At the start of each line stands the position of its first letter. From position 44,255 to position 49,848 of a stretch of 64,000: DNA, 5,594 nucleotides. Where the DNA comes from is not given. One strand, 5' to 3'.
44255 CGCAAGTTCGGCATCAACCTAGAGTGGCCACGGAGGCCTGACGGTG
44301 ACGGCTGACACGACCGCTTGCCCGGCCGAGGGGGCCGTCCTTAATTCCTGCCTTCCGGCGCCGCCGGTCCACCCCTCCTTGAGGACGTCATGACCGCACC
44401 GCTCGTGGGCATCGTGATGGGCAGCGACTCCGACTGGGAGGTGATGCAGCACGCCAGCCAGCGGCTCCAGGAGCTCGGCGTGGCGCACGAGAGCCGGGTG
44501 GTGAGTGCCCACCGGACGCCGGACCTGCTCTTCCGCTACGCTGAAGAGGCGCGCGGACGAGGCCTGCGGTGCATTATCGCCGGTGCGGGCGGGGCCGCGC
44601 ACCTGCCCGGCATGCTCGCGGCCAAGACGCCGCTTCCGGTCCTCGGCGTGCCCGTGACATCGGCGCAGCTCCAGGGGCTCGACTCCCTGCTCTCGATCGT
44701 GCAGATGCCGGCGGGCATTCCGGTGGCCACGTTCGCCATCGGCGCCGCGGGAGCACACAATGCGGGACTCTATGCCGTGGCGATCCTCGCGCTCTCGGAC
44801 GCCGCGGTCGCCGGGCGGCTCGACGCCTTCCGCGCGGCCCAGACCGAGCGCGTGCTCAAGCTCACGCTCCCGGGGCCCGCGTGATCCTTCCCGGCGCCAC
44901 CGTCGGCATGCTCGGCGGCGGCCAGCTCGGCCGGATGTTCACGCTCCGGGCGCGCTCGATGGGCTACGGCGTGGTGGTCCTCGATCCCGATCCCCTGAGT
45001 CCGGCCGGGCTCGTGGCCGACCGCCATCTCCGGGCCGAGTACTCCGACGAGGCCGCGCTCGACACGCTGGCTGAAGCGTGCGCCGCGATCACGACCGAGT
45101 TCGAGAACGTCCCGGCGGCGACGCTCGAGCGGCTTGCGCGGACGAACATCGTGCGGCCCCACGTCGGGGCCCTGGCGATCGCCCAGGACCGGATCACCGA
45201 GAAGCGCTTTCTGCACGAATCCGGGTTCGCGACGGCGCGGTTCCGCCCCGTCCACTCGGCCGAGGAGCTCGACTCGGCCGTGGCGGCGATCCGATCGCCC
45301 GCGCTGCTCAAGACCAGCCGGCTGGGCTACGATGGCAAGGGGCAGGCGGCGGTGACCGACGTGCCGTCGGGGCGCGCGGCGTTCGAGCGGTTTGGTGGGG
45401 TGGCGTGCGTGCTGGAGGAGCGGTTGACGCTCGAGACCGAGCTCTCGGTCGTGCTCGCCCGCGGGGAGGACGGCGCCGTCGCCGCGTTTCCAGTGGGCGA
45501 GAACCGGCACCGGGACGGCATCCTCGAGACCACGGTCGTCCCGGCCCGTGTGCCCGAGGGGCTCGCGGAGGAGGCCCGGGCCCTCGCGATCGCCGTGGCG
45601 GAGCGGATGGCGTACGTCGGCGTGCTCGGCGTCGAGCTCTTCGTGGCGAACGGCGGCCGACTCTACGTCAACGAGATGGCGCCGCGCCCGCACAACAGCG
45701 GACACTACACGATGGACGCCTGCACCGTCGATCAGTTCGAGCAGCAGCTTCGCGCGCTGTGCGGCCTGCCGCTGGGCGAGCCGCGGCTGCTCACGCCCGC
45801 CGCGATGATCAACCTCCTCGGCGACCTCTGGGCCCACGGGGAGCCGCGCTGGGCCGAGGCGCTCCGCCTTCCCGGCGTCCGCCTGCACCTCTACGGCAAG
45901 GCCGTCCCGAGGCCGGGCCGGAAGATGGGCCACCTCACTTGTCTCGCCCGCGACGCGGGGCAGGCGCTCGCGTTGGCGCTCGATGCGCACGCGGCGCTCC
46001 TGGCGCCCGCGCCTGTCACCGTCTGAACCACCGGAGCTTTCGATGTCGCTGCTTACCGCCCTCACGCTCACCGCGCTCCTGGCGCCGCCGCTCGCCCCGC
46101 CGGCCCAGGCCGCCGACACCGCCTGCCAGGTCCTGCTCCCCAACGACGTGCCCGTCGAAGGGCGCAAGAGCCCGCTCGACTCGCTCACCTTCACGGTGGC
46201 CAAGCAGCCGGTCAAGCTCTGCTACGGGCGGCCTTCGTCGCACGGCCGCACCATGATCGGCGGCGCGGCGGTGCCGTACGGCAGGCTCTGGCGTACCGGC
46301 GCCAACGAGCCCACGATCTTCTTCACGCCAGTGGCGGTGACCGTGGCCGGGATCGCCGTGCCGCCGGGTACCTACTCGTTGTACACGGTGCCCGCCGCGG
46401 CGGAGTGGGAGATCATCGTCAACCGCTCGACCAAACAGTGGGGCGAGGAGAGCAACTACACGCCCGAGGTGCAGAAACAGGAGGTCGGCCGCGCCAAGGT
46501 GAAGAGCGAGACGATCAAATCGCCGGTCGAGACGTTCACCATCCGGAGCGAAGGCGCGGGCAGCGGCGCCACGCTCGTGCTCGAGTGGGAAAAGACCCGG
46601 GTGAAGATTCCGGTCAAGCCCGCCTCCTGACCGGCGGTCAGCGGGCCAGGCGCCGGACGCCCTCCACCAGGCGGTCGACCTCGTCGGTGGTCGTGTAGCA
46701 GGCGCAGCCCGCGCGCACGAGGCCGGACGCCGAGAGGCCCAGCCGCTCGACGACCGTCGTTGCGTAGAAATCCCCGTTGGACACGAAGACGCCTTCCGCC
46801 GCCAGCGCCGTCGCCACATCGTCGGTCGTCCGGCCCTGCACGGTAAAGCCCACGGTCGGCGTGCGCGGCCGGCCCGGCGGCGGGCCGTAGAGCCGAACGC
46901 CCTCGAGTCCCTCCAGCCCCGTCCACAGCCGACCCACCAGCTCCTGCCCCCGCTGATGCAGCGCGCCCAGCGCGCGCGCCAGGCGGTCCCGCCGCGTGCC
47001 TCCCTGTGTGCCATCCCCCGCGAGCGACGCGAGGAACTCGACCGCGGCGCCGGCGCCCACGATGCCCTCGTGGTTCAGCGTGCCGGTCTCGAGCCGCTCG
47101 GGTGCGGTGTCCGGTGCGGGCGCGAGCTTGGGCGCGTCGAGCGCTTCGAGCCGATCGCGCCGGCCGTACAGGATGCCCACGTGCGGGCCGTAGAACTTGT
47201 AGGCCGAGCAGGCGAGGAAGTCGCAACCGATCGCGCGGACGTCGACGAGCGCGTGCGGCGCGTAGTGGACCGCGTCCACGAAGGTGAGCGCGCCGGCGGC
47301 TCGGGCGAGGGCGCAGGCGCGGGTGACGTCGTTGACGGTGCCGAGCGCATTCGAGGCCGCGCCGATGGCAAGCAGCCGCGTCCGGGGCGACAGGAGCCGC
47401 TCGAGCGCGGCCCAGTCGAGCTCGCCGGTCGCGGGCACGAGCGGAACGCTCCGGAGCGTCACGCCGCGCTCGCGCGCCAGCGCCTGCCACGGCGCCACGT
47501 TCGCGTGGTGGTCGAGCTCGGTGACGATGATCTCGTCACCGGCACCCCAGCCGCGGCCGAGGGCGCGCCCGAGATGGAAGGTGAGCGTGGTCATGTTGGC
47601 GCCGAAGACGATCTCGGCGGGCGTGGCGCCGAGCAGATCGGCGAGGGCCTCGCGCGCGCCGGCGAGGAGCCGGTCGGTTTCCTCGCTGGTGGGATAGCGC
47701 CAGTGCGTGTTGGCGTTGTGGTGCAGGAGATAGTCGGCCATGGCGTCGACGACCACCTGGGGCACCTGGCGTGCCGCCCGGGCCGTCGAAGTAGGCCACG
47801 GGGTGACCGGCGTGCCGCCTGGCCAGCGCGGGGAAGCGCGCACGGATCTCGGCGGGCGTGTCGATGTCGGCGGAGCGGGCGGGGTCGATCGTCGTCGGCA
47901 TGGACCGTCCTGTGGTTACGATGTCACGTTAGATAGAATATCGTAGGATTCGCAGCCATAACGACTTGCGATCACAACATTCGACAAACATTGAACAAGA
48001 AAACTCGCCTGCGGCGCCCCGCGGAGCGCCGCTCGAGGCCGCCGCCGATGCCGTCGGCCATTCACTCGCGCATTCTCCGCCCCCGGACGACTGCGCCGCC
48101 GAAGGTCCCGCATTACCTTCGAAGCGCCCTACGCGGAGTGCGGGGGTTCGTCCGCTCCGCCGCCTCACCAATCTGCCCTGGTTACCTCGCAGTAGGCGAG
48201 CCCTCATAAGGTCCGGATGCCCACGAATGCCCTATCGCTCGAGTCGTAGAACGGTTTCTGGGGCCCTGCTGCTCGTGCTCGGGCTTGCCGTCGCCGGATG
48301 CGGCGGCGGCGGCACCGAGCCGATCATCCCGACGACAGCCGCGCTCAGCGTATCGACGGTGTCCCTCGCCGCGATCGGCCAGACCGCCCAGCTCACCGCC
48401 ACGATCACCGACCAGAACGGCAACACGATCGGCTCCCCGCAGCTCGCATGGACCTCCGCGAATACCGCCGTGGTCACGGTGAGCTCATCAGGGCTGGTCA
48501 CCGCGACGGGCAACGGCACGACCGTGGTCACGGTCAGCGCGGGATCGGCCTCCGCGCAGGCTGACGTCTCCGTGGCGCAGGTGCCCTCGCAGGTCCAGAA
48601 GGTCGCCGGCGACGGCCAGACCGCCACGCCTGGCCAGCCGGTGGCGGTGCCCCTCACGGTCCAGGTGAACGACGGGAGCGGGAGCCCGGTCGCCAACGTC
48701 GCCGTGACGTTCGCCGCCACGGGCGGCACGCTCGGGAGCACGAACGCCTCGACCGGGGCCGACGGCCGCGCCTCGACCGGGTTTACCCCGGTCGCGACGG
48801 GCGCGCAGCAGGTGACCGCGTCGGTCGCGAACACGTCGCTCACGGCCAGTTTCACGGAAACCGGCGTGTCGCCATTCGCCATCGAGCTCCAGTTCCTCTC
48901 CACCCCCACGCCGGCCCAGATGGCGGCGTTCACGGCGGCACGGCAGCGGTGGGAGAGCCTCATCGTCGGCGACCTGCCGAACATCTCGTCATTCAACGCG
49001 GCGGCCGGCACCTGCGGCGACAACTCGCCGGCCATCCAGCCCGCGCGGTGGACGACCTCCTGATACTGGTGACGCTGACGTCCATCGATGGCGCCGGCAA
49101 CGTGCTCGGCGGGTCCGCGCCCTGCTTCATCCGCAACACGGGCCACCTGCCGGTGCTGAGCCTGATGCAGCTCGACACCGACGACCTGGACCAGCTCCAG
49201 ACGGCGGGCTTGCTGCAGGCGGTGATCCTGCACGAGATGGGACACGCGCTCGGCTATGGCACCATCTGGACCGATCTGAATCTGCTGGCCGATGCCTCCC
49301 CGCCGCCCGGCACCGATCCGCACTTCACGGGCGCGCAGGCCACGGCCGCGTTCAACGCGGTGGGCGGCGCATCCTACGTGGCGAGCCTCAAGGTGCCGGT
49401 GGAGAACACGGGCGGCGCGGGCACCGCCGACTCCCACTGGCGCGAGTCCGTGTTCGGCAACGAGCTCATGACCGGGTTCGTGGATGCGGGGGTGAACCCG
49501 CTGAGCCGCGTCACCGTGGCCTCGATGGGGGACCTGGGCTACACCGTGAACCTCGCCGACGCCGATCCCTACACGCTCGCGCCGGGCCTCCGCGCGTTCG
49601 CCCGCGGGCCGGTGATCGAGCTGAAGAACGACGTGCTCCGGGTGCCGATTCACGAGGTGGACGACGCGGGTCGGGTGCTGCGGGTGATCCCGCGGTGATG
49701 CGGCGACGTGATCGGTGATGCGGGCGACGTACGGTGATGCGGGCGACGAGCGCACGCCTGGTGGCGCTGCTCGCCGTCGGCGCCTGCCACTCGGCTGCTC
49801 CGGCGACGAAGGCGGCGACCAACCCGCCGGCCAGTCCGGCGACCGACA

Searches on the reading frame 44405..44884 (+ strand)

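Call 18: search_protein_families(library=pfam, proteins=[window:44405-44884:+], max_evalue=0.0001)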
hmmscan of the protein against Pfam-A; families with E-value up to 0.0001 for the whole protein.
window:44405-44884:+ (159 aa): 1 family
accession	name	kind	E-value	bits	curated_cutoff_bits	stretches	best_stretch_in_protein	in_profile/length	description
PF00731.26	AIRC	-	1.4e-61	206.8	30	1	2-148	3-147/148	AIR carboxylase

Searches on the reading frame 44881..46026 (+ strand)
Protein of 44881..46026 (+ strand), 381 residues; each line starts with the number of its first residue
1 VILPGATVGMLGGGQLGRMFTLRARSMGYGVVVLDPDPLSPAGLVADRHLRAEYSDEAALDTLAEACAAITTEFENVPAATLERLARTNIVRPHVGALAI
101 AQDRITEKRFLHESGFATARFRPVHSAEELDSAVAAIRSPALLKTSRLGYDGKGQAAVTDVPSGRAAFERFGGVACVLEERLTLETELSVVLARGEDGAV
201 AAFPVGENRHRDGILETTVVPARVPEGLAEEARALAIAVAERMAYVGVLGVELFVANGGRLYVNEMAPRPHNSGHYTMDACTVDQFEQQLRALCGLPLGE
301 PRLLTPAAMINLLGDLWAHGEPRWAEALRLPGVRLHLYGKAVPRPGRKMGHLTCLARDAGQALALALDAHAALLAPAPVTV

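Call 18: search_protein_families(library=pfam, proteins=[window:44881-46026:+], max_evalue=0.0001)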
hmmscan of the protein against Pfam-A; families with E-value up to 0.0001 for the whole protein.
window:44881-46026:+ (381 aa): 3 families
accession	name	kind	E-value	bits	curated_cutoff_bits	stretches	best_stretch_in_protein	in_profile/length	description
PF02222.28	ATP-grasp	-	1.1e-52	178.8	27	1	110-286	2-179/179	ATP-grasp domain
PF22660.2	RS_preATP-grasp-like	-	5.4e-30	104.1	27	1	6-102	2-98/98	Ribonucleotide synthetase preATP-grasp domain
PF17769.7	PurK_C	-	6.2e-19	67.9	22.6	1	307-363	1-54/56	Phosphoribosylaminoimidazole carboxylase C-terminal domain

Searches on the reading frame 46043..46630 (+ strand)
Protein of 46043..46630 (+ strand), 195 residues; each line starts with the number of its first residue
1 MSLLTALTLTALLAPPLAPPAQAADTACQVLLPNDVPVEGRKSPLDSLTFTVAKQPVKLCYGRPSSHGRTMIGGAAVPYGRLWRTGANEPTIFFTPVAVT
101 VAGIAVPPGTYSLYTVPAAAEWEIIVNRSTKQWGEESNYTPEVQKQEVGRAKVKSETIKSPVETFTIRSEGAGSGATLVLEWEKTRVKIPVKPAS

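Call 18: search_protein_families(library=pfam, proteins=[window:46043-46630:+], max_evalue=0.0001)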
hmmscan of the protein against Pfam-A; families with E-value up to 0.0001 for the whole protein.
window:46043-46630:+ (195 aa): 1 family
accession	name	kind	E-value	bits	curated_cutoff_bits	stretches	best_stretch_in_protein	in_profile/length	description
PF11138.13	DUF2911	-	6.4e-40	136.8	27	1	43-191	1-145/145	Protein of unknown function (DUF2911)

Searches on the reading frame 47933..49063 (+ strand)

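Call 19: search_protein_families(library=pfam, proteins=[window:47933-49063:+], max_evalue=0.0001)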
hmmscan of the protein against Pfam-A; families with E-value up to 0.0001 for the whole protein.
window:47933-49063:+ (376 aa): 2 families
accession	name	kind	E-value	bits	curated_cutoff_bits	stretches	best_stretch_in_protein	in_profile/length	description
PF02369.22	Big_1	-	2.9e-12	47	34.9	1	239-304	19-86/93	Bacterial Ig-like domain (group 1)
PF02368.24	Big_2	-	4e-05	23.9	22.8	1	147-211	15-76/79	Bacterial Ig-like domain (group 2)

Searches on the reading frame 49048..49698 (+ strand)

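Call 19: search_protein_families(library=pfam, proteins=[window:49048-49698:+], max_evalue=0.0001)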
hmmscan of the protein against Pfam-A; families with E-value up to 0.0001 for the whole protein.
window:49048-49698:+ (216 aa): 1 family
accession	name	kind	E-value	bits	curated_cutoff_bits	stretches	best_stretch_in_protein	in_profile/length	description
PF01457.22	Peptidase_M8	-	2e-13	50.3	21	1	3-173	166-333/529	Leishmanolysin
